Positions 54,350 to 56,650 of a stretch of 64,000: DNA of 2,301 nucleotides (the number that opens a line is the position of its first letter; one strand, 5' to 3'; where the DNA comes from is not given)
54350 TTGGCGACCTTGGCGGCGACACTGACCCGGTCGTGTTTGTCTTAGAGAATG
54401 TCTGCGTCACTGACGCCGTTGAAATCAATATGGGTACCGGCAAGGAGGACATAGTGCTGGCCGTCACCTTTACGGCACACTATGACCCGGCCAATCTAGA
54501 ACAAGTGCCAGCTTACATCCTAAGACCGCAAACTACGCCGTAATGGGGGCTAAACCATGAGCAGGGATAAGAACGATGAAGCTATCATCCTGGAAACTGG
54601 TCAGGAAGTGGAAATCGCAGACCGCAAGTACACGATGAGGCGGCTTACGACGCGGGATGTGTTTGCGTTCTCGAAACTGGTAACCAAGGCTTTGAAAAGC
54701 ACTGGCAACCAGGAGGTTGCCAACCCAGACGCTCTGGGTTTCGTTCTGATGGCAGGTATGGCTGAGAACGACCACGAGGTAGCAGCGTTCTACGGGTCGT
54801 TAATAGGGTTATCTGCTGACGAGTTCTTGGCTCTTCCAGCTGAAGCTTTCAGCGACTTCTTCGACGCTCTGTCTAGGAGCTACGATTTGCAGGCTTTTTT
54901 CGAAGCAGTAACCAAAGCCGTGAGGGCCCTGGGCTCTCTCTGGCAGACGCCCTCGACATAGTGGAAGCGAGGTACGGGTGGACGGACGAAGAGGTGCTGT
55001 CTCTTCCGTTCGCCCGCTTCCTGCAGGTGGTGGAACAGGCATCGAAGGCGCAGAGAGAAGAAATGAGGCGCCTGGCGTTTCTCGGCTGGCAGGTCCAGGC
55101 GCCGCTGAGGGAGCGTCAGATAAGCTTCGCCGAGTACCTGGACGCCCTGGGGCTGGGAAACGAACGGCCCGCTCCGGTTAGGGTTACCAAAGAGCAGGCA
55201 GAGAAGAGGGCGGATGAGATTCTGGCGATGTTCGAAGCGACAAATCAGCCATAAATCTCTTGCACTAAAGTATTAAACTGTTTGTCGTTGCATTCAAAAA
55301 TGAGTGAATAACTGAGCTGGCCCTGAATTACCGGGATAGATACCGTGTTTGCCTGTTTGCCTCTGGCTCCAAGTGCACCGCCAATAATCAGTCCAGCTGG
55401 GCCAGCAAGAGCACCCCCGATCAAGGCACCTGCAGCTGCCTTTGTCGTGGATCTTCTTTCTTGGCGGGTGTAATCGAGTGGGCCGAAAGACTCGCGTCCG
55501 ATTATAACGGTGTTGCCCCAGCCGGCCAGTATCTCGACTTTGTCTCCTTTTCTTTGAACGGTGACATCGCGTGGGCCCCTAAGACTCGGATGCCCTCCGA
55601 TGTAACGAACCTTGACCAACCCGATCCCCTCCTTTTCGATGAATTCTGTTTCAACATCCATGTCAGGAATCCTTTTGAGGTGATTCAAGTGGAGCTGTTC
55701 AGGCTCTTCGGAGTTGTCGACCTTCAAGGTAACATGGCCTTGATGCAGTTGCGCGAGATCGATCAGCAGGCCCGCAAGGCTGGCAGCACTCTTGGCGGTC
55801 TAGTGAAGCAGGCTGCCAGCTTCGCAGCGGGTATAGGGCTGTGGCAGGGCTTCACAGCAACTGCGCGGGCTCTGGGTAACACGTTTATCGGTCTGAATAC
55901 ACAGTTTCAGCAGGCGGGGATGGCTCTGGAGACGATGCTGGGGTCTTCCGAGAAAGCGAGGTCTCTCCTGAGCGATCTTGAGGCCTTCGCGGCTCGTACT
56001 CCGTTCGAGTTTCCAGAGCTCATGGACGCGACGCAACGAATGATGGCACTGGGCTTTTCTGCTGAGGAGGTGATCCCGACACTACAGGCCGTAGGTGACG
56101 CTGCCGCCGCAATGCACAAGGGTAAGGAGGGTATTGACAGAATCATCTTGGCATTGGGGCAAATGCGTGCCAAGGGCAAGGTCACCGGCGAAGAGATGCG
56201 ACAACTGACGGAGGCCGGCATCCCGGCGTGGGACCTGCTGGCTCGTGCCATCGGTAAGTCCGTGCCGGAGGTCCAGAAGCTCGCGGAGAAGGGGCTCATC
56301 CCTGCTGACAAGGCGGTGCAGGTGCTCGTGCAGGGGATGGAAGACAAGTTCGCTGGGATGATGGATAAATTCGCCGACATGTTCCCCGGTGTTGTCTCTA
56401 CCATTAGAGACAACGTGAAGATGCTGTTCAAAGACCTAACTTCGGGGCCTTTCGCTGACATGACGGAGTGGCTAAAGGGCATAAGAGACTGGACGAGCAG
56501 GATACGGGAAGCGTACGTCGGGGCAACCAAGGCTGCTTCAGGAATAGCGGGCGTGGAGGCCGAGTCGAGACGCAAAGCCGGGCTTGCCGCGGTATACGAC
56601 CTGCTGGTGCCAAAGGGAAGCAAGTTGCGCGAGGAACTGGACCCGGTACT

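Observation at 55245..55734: Reverse-strand glycine-zipper gene inserted between tail chaperone G/GT and the tape measure gene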

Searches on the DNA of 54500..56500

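Call 101: search_rna_families(source=window, start=54500, end=56500, threshold=evalue, max_evalue=1)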
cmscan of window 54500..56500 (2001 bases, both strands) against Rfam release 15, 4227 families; matches with E-value up to 1: 1.
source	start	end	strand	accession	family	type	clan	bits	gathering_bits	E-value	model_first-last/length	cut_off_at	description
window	55928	56002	+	RF02691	BTH_s19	Gene; sRNA;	-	16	153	0.33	107-182/224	no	Burkholderia sRNA 19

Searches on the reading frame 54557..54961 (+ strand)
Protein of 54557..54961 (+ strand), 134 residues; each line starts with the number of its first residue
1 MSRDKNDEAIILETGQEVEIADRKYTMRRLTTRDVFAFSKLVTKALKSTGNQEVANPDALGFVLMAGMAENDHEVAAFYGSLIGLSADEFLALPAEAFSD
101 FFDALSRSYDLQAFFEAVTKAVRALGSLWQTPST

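Call 6: search_protein_families(library=pfam, proteins=[window:54557-54961:+], max_evalue=1)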
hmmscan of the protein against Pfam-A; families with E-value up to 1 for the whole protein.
window:54557-54961:+ (134 aa): 1 family
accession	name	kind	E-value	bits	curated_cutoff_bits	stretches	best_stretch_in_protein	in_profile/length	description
PF20960.2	Bag6_BAGS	-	0.095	13.3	22.9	0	39-60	6-27/53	Bag6, BAG-similar domain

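Call 7: search_protein_families(library=phrogs, proteins=[window:54557-54961:+], max_evalue=1)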
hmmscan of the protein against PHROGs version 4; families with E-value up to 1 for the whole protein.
window:54557-54961:+ (134 aa): 4 families
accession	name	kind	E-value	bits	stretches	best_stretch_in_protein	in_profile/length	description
phrog_1021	-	unknown function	4.7e-09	37.6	2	60-123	77-140/142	-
phrog_24284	-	unknown function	0.1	13.5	1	116-131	21-36/46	-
phrog_34989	-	unknown function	0.28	12.3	1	93-124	55-84/178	-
phrog_12247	-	unknown function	0.32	11.7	1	9-47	14-52/162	-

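Call 89: find_related_loci(query=window:54557-54961:+, collection=viral_contigs, flank=3000)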
Query window:54557-54961:+ (134 aa) in viral_contigs; peptide patterns used: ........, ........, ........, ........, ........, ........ (x = any residue, [..] = any of these).
10 stretches matched a pattern, but none encodes a relative of the query by tblastn (E <= 1e-3).

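Call 92: find_related_loci(query=A6, collection=metagenome_contigs, flank=3500)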
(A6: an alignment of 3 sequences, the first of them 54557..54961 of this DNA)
Query A6 (134 aa) in metagenome_contigs; peptide patterns used: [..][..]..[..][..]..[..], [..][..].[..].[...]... (x = any residue, [..] = any of these).
148 stretches matched a pattern, but none encodes a relative of the query by tblastn (E <= 1e-3).

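Call 93: find_related_loci(query=A6, collection=viral_contigs, flank=3500)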
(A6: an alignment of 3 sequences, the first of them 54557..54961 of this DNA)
Query A6 (134 aa) in viral_contigs; peptide patterns used: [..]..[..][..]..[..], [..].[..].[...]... (x = any residue, [..] = any of these).
42 stretches matched a pattern; 1 encode a relative of the query (tblastn E <= 1e-3); 1 distinct loci.
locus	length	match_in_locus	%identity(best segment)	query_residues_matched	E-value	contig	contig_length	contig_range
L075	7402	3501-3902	60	1-134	1e-51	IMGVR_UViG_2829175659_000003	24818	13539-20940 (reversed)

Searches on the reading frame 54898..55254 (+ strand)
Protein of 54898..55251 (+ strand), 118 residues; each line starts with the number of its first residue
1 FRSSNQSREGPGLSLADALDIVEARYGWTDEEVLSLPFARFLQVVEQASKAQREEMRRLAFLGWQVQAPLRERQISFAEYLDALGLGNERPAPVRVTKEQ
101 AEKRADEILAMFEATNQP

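Call 6: search_protein_families(library=pfam, proteins=[window:54961-55254:+], max_evalue=1)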
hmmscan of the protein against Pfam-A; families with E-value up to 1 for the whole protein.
window:54961-55254:+ (97 aa): 0 families

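Call 7: search_protein_families(library=phrogs, proteins=[window:54961-55254:+], max_evalue=1)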
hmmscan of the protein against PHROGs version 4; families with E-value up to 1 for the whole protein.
window:54961-55254:+ (97 aa): 5 families
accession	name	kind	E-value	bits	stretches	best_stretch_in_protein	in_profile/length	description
phrog_9591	-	unknown function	1.1e-11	46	1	3-94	36-136/140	-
phrog_1963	-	unknown function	0.035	15.3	1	10-30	20-40/55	-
phrog_3927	-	head and packaging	0.054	14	0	4-37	257-290/342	head scaffolding protein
phrog_7331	-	head and packaging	0.15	12.7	1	69-95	63-90/113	terminase large subunit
phrog_567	-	unknown function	0.29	12.6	1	4-34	3-33/57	-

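Call 94: search_dna_similar(query=window:54898-55251:+, collection=phages, mode=protein, max_evalue=0.001, max_rows=25)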
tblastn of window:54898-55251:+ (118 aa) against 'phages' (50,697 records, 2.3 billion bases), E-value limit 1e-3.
Records with a match: 2; places in all: 2; records where one place covers at least 80% of the query: 2.
Best place of each record, by identity: <60% 2.
By first word of the organism name: Bacillus 1; Parageobacillus 1.
By host as written in the record: Bacillus cereus MCR1 1; Parageobacillus thermoglucosidasius 23.6 1.
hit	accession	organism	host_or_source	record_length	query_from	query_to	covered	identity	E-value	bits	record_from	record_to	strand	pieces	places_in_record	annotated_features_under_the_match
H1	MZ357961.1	Bacillus phage Flasso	Bacillus cereus MCR1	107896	3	113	94%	40.5%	1e-15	77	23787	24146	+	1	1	pre-tape measure frameshift protein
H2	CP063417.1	Parageobacillus phage JGon-2020a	Parageobacillus thermoglucosidasius 23.6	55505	18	113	81%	37.3%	2e-11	64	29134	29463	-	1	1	record has no annotation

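Call 95: get_annotated_region(hit=H1, flank=3000)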
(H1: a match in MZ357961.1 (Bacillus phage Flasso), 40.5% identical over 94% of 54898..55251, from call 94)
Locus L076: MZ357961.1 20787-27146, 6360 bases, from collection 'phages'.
description: Bacillus phage Flasso, complete genome.
organism: Bacillus phage Flasso (NCBI taxid 2851084)
taxonomy: Viruses
host: Bacillus cereus MCR1; source: soil; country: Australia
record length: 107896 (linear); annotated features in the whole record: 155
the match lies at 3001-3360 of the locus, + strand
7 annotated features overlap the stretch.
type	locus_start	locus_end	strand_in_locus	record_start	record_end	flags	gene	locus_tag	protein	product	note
CDS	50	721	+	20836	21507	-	-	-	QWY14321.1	head adapter protein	-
CDS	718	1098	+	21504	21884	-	-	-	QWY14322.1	head closure protein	-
CDS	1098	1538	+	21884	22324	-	-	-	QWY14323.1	neck protein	-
CDS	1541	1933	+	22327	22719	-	-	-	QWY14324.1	tail completion protein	-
CDS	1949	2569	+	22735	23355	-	-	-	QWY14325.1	major tail protein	-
CDS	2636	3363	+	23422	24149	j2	-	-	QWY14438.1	pre-tape measure frameshift protein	-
CDS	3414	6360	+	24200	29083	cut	-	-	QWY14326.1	hypothetical protein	-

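Call 96: get_annotated_region(hit=H2, flank=3000)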
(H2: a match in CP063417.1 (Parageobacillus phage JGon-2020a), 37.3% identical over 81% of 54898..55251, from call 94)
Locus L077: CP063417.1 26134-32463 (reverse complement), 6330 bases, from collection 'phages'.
description: Parageobacillus phage JGon-2020a chromosome, complete genome.
organism: Parageobacillus phage JGon-2020a (NCBI taxid 2781896)
taxonomy: Viruses
host: Parageobacillus thermoglucosidasius 23.6; source: soil; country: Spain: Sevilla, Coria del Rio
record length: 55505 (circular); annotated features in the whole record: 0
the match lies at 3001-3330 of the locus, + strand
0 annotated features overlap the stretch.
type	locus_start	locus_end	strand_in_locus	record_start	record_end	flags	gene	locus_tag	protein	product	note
